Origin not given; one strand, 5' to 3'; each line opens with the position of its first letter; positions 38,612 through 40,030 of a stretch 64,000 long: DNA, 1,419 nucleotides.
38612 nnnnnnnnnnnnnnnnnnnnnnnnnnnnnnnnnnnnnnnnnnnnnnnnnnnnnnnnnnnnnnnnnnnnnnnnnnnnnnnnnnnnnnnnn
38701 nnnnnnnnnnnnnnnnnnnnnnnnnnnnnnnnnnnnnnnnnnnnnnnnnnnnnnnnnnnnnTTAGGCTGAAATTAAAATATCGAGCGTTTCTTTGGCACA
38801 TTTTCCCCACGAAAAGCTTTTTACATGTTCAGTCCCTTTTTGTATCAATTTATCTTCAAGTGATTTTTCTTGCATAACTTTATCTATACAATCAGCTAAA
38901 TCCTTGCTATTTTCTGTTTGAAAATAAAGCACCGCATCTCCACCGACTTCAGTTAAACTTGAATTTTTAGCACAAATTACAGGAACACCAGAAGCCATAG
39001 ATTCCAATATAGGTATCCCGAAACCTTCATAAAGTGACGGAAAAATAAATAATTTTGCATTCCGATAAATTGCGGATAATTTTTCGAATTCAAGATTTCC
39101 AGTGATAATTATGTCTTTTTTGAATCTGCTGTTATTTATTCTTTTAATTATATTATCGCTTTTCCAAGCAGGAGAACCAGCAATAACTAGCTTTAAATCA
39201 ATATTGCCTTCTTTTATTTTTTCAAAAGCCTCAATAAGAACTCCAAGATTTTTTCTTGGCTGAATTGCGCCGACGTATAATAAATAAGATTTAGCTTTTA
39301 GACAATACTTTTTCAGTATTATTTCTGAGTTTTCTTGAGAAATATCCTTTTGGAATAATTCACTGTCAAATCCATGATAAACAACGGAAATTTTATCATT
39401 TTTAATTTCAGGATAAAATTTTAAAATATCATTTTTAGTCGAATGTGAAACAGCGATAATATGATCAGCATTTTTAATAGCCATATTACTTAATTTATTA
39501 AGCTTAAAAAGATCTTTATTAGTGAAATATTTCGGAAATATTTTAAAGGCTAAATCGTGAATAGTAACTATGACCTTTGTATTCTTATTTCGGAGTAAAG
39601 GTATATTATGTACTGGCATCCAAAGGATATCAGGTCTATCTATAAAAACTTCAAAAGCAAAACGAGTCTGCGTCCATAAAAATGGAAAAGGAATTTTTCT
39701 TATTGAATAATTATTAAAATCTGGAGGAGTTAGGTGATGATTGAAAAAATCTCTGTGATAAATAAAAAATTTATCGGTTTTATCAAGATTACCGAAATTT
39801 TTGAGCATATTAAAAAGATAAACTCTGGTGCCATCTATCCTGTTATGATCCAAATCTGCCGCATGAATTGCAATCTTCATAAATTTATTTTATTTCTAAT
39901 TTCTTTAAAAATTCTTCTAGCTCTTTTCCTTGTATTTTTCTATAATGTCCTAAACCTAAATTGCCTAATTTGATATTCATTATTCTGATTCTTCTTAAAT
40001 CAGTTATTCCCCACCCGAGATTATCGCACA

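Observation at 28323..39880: Cell-envelope glycosylation / surface-protein locus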

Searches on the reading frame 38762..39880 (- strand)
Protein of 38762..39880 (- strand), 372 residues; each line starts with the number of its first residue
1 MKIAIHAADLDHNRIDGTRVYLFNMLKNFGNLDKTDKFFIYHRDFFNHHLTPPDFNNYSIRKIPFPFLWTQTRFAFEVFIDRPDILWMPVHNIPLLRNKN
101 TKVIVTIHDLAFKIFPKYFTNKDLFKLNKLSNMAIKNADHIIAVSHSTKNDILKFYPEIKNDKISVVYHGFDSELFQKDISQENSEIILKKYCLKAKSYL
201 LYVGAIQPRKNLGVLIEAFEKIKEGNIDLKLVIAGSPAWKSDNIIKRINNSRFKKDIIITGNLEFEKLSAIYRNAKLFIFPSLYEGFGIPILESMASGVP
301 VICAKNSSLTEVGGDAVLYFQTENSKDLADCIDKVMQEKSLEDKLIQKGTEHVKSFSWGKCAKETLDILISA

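Call 4: search_protein_families(library=pfam, proteins=[window:38762-39880:-], max_evalue=0.01)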
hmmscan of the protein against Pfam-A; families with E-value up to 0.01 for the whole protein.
window:38762-39880:- (372 aa): 6 families
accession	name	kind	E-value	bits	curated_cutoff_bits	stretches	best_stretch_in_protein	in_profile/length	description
PF00534.26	Glycos_transf_1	-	8.1e-35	120.3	26.4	1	196-351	14-171/172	Glycosyl transferases group 1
PF13692.12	Glyco_trans_1_4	-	2.2e-27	96.5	27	1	199-337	3-141/142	Glycosyl transferases group 1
PF13439.12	Glyco_transf_4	-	7.1e-14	52.6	28.5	1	54-174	47-169/170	Glycosyltransferase Family 4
PF20706.3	GT4-conflict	-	5.3e-11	42.5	26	1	135-312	144-319/385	Family 4 Glycosyltransferase in conflict systems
PF13524.12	Glyco_trans_1_2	-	1.1e-06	29.1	25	1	219-358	6-135/144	Glycosyl transferase-like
PF08323.17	Glyco_transf_5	-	0.00016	21.9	22.7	1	97-156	147-228/239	Starch synthase catalytic domain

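Call 9: search_protein_families(library=ncbifam, proteins=[window:38762-39880:-], max_evalue=0.01)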
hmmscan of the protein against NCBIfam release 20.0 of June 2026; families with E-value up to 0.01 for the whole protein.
window:38762-39880:- (372 aa): 40 families (the best 25 are shown)
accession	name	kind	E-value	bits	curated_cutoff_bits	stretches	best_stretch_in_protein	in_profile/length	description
TIGR02149.1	glgA_Coryne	subfamily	1.2e-38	133.2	302.4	1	132-368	139-386/391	glycogen synthase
TIGR04047.1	MSMEG_0565_glyc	hypoth_equivalog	4.5e-34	118.1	259.85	1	125-367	126-369/373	MSMEG_0565 family glycosyltransferase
TIGR04157.1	glyco_rSAM_CFB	subfamily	5.1e-26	91.6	400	1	121-341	153-369/406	TIGR04157 family glycosyltransferase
NF038295.1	EPS_HpsP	equivalog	7.8e-24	84.4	550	1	184-368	193-383/388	hormogonium polysaccharide biosynthesis glycosyltransferase HpsP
TIGR03449.1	mycothiol_MshA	equivalog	1.3e-23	83.6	462.5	1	134-367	161-398/406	D-inositol-3-phosphate glycosyltransferase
TIGR03999.1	thiol_BshA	equivalog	3.1e-20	72.4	273.7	1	126-358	133-359/375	N-acetyl-alpha-D-glucosaminyl L-malate synthase BshA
NF047684.1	TeichurnBiosyTuaC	equivalog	5.7e-19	68.3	550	1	99-355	131-371/391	teichuronic acid biosynthesis protein TuaC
NF012028.0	PRK15484.1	subfamily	1.3e-18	67.3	618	1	153-363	151-369/380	lipopolysaccharide N-acetylglucosaminyltransferase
TIGR03088.1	stp2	hypoth_equivalog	1.4e-18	67.1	409.05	1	138-364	137-365/374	TIGR03088 family PEP-CTERM/XrtA system glycosyltransferase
NF041876.1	EPS_EpsE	equivalog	1.6e-18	67.2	400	1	135-360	159-384/389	exopolysaccharide biosynthesis GT4 family glycosyltransferase EpsE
TIGR04063.1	stp3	hypoth_equivalog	7e-18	64.7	442.05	1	129-355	149-377/397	TIGR04063 family PEP-CTERM/XrtA system glycosyltransferase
NF041010.1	glycosy_Agl16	equivalog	7.1e-18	64.6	575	1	100-368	104-347/352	glycosylation protein Agl16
NF050063.1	ProtGlycPglJ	equivalog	3.5e-16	59.4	500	1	130-368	137-362/363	N-acetylgalactosamine-N,N'-diacetylbacillosaminyl-diphospho-undecaprenol 4-alpha-N-acetylgalactosaminyltransferase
NF038255.1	exopoly_VpsD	equivalog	8.5e-16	57.8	300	1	63-343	81-355/381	VpsD family glycosyltransferase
NF053513.1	Gtran_IagA_BgsA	equivalog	2.8e-15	56.2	460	1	132-363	100-322/333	LTA glycolipid anchor biosynthesis glycosyltransferase, IagA/BgsA family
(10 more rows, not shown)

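Call 69: search_solved_structures(query=window:38762-39880:-, max_evalue=0.00001)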
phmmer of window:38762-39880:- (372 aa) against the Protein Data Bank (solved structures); distinct sequences matched with E-value up to 0.00001: 16.
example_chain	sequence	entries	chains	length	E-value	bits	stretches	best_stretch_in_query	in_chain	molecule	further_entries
3c4q_A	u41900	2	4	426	3.9e-15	59.2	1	133-364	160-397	Predicted glycosyltransferases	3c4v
3c48_A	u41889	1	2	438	4.2e-15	59.1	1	133-364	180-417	Predicted glycosyltransferases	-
6tvp_A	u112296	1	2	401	1.8e-13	53.7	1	132-368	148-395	Alpha-maltose-1-phosphate synthase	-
7qsg_A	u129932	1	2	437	6.1e-13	52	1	137-367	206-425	D-inositol 3-phosphate glycosyltransferase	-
6kih_A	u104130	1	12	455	4e-12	49.3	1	198-362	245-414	Tll1590 protein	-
2jjm_A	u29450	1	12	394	7.9e-12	48.3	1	126-353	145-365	GLYCOSYL TRANSFERASE, GROUP 1 FAMILY PROTEIN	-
3mbo_A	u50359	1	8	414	9.1e-12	48.1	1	126-353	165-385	Glycosyltransferase, group 1 family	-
5d00_A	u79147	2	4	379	5.3e-08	35.7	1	98-322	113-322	N-acetyl-alpha-D-glucosaminyl L-malate synthase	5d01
3l01_A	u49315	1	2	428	1.1e-07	34.8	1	138-364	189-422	GlgA glycogen synthase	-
3fro_A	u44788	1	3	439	1.1e-07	34.8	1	138-364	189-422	GlgA glycogen synthase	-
2bis_A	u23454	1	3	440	1.1e-07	34.7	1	138-364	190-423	GLGA GLYCOGEN SYNTHASE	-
8qoy_A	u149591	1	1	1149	1.7e-07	34.1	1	139-344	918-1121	TagF-like capsule polymerase Cps3D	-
5i45_A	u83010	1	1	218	3.1e-07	33.2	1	243-353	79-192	Glycosyl transferases group 1 family protein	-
2r60_A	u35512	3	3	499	4.3e-06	29.5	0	274-369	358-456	Glycosyl transferase, group 1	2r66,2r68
4n9w_A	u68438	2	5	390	7.4e-06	28.7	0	194-364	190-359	GDP-mannose-dependent alpha-(1-2)-phosphatidylinositol mannosyltransferase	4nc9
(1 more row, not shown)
